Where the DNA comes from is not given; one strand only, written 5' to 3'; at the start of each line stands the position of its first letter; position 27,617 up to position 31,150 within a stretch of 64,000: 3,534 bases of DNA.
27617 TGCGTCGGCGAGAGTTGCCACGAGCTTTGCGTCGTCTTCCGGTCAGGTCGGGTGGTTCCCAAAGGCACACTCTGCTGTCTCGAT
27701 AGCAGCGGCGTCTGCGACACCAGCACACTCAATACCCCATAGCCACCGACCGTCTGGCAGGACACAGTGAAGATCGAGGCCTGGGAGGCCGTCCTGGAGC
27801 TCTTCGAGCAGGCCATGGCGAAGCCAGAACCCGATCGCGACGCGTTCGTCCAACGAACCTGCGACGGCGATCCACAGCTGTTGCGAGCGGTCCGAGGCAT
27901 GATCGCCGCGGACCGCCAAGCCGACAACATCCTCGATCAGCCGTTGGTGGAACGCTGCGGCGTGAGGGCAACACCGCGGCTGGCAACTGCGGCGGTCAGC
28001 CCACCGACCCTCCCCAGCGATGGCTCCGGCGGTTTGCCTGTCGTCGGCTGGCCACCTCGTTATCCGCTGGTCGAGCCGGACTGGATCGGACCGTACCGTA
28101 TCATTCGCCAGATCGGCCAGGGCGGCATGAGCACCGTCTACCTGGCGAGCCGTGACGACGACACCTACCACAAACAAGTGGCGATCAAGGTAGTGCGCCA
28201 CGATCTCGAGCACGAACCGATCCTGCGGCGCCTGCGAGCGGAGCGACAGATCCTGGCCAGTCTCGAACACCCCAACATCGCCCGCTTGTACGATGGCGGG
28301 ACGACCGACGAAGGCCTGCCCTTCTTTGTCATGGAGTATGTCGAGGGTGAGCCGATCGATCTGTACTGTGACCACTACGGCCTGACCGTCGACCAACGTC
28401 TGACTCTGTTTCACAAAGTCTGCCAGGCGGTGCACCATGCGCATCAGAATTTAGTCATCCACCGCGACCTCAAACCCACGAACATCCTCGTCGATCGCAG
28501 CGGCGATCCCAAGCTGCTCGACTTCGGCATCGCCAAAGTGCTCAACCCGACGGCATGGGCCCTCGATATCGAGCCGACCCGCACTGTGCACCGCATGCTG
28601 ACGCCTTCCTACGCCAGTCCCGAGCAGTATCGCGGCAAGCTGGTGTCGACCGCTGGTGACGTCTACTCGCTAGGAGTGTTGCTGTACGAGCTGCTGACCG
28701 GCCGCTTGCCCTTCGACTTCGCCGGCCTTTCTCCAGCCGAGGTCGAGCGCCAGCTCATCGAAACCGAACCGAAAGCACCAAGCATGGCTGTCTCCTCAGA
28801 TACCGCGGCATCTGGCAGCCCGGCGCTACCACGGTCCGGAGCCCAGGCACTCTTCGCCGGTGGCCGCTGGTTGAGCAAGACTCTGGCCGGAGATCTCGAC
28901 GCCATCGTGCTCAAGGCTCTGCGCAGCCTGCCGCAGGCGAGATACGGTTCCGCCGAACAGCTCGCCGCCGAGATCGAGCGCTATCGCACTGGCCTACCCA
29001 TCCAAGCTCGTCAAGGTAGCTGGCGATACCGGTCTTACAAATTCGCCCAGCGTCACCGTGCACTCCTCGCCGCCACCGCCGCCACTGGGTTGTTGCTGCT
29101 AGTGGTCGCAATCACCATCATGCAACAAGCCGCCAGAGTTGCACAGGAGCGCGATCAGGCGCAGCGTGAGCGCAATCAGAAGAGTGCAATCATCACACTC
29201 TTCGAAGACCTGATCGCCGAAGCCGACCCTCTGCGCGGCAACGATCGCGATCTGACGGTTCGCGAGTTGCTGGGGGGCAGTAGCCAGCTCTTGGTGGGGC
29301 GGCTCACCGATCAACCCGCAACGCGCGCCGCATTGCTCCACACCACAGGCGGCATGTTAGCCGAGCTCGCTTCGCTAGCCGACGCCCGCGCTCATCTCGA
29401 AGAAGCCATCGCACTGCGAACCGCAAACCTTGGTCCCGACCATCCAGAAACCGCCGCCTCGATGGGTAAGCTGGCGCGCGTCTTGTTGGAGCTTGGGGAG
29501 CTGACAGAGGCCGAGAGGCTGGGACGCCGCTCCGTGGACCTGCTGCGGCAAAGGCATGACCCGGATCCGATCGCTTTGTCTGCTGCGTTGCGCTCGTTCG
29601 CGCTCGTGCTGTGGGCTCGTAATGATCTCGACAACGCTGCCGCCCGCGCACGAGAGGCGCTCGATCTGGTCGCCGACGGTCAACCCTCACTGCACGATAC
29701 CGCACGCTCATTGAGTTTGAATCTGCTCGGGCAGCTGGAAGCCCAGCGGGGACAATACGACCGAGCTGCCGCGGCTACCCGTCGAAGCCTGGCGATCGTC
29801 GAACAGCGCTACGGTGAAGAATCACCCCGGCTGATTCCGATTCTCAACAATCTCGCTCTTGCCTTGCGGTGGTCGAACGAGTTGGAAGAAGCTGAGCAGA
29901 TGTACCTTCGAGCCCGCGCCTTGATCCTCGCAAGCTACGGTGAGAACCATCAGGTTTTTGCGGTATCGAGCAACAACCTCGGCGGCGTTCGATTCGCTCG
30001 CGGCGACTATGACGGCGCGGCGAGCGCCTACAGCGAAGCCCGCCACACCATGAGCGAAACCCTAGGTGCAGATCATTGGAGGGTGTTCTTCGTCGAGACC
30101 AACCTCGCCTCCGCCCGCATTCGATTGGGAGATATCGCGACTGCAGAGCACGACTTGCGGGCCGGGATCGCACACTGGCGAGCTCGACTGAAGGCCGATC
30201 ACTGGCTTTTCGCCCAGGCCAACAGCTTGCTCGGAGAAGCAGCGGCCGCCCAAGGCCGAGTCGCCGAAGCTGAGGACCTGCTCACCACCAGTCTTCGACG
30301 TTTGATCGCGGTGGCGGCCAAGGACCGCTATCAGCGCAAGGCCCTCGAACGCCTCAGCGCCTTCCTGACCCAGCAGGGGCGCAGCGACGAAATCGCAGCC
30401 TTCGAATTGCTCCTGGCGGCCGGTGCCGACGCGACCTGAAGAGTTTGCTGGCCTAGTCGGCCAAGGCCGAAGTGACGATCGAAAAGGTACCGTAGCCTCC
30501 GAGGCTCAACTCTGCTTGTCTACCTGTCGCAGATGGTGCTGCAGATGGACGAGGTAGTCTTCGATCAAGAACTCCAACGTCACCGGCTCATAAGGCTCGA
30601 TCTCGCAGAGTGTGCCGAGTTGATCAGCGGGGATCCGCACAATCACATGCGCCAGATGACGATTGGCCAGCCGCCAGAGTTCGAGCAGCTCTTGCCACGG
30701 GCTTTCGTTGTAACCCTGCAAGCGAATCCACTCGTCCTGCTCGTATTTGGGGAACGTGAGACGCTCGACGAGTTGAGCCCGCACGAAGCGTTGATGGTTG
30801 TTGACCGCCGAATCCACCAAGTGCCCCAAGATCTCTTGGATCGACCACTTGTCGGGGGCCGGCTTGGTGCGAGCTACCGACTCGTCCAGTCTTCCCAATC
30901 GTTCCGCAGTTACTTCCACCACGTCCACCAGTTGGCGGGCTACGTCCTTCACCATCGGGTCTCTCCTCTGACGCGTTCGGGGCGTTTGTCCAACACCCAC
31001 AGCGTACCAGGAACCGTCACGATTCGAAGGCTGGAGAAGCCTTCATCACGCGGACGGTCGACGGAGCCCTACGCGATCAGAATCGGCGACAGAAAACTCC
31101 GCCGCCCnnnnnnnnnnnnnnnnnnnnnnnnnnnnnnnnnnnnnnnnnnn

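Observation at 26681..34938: ECF43-like sigma + TPR receptor Ser/Thr kinase modules each accompanied by a small secreted Cys-rich protein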

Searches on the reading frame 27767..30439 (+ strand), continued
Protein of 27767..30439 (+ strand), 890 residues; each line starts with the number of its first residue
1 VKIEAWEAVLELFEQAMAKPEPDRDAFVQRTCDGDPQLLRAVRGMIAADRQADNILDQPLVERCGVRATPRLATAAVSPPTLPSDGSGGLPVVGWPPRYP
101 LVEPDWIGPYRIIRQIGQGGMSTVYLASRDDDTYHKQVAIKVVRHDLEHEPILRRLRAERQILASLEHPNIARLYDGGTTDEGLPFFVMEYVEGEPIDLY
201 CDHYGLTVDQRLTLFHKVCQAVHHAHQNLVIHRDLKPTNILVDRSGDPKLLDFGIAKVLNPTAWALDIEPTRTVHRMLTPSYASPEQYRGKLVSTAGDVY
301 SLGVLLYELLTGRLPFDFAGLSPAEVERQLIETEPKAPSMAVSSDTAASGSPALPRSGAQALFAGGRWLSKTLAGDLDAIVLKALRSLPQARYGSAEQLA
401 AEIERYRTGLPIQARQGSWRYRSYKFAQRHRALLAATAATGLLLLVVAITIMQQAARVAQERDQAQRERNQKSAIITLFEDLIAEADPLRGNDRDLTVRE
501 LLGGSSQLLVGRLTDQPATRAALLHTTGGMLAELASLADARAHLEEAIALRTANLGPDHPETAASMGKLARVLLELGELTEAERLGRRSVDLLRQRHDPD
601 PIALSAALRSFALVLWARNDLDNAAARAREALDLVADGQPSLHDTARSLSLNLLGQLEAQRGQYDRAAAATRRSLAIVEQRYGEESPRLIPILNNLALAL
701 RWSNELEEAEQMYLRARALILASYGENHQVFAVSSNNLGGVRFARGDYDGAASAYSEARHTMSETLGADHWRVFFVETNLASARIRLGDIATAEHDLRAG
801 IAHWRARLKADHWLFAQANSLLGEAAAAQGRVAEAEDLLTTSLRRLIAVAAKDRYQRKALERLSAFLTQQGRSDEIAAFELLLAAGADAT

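Call 78: find_encoding_contigs(protein=P0052, flank=3000, max_places=1)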
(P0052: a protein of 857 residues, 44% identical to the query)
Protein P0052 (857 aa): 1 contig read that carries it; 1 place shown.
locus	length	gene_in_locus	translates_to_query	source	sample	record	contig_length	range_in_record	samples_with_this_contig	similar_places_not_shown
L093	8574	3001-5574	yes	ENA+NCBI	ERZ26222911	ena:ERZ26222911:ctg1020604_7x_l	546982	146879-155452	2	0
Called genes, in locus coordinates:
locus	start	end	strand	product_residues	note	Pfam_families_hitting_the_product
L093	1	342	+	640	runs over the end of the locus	PF17900:Peptidase_M1_N, PF01433:Peptidase_M1, PF09127:Leuk-A4-hydro_C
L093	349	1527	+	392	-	PF13349:DUF4097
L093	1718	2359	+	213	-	PF07638:Sigma70_ECF, PF08281:Sigma70_r4_2 (weak)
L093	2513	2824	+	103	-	-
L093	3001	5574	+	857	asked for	PF00069:Pkinase, PF07714:PK_Tyr_Ser-Thr, PF03109:ABC1 (weak), PF13424:TPR_12, PF17874:TPR_MalT, PF13424:TPR_12, PF13432:TPR_16 (weak), PF13374:TPR_10 (weak), +8 more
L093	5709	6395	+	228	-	-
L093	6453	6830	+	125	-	-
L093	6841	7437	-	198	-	-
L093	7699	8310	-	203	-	PF20148:DUF6531 (faint)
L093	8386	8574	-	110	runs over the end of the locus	-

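Call 85: search_protein_families(library=pfam, proteins=[L005:5457-5738:+, L006:40-333:+, L007:3079-3378:+, L008:3098-3379:+, L009:2978-3262:+, L090:3041-3298:+, L093:2513-2821:+, L093:6453-6827:+, L090:6754-7083:+], max_evalue=1)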
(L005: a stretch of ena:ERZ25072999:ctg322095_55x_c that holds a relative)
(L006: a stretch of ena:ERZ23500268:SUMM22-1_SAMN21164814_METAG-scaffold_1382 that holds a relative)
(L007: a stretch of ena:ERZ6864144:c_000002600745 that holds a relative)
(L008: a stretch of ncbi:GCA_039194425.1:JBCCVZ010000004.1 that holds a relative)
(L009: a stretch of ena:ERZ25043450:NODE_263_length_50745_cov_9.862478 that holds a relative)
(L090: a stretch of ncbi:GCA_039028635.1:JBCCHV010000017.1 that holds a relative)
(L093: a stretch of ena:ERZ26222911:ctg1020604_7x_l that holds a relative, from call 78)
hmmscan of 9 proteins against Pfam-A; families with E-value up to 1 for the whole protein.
L005:5457-5738:+ (94 aa): 0 families

L006:40-333:+ (98 aa): 1 family
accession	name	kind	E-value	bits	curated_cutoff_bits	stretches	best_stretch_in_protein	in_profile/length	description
PF20478.3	P2RX7_C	-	0.085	13.2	23.5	1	59-96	73-112/192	P2X purinoreceptor 7 intracellular domain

L007:3079-3378:+ (100 aa): 0 families

L008:3098-3379:+ (94 aa): 0 families

L009:2978-3262:+ (95 aa): 0 families

L090:3041-3298:+ (86 aa): 0 families

L093:2513-2821:+ (103 aa): 0 families

L093:6453-6827:+ (125 aa): 0 families

L090:6754-7083:+ (110 aa): 2 families
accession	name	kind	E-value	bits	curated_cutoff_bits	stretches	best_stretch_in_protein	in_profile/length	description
PF19806.4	DUF6289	-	1.3e-07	32.2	27.3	1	37-76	4-43/43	Family of unknown function (DUF6289)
PF09813.14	Coa3_cc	-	0.81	9.8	27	1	2-19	11-28/48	Cytochrome c oxidase assembly factor 3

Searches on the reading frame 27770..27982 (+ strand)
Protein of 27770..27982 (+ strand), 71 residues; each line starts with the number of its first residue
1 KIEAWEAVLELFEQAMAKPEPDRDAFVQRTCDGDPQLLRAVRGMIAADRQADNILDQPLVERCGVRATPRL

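Call 79: predict_structure(alignment_id=A6)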
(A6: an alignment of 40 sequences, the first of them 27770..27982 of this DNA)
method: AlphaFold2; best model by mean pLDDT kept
length: 71 residues; sequences in the alignment: 40
mean_pLDDT: 82.1   pTM: 0.63
mean pLDDT of the five models: 82.1, 81.8, 81.1, 79.6, 78.4
residues with pLDDT >= 90: 39; 70-90: 12; 50-70: 19; < 50: 1
segments of 3 or more residues with pLDDT < 50: none
pLDDT, mean of each block of 10 residues (from residue 1): 86 95 94 92 92 65 52 56
secondary structure, 60 per line:
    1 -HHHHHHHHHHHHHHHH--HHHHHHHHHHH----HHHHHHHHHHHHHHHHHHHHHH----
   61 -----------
elements in order: H2-17 H20-30 H35-56

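Call 84: fold_search(model_id=the predicted structure, library=pdb)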
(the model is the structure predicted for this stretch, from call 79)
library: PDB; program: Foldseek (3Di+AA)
matches with E <= 10: 23; with E <= 0.001: 0
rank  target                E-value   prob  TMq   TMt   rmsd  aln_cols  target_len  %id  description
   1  1iur_MODEL_1_A        1.4e+00  0.23  0.42  0.36   6.7        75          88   19  DnaJ domain of human KIAA0730 protein (released 2003-10-07)
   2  2ds2_D                2.1e+00  0.12  0.34  0.35  12.3        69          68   22  Crystal structure of mabinlin II (released 2007-06-12)
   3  2ds2_B                2.7e+00  0.10  0.33  0.34  12.6        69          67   22  Crystal structure of mabinlin II (released 2007-06-12)
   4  2caq                  2.9e+00  0.21  0.39  0.16   2.9        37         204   19  Structure of R21L mutant of Sh28GST in complex with GSH (released 2006-06-21)
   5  2c80_A                3.1e+00  0.21  0.39  0.15   2.9        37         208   19  Structure of Sh28GST in complex with S-hexyl Glutathione (released 2006-06-21)
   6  8als_A                4.0e+00  0.15  0.38  0.15   3.0        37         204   19  The apo-crystal structure of the 28-kDa Schistosoma bovis glutathione transferase (released 2022-11-02)
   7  2ptf_B                4.0e+00  0.12  0.35  0.16   4.8        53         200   24  Crystal structure of protein MTH_863 from Methanobacterium thermoautotrophicum bound to FMN (released 2007-05-15)
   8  8als_B                4.9e+00  0.14  0.38  0.15   3.0        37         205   19  The apo-crystal structure of the 28-kDa Schistosoma bovis glutathione transferase (released 2022-11-02)
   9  2py8_D                4.9e+00  0.05  0.25  0.18  11.9        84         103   13  RbcX (released 2007-10-09)
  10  1u3i                  6.0e+00  0.13  0.38  0.15   3.0        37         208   19  Crystal structure of glutathione S-tranferase from Schistosoma mansoni (released 2005-07-26)
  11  2cai_A                6.0e+00  0.12  0.38  0.15   2.9        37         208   19  Structure of Glutathione-S-Transferase mutant, R21L, from Schistosoma Haematobium (released 2006-06-21)
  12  9avc_B                6.0e+00  0.08  0.36  0.27   9.8        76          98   10  Fis1 Structure Y38E mutation (released 2025-05-21)
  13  2cai_B                6.4e+00  0.11  0.38  0.15   2.9        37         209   19  Structure of Glutathione-S-Transferase mutant, R21L, from Schistosoma Haematobium (released 2006-06-21)
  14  1oe7_B                6.8e+00  0.11  0.38  0.16   3.0        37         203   19  28kDa glutathione S-transferase from Schistosoma haematobium (released 2003-07-25)
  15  6oz5_C                6.8e+00  0.06  0.32  0.09  13.4        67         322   12  Escherichia coli tRNA synthetase in complex with compound 3 (released 2020-11-18)
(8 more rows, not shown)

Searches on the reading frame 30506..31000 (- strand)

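Call 5: search_protein_families(library=pfam, proteins=[window:30506-31000:-], max_evalue=0.01)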
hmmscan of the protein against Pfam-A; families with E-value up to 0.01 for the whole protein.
window:30506-31000:- (164 aa): 2 families
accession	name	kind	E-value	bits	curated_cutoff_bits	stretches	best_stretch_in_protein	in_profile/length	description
PF12867.12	DinB_2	-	5.3e-16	59.7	24.8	1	24-160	2-128/128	DinB superfamily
PF04978.18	MST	-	0.0013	19.7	27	1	28-157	10-137/149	Mycothiol-S-transferase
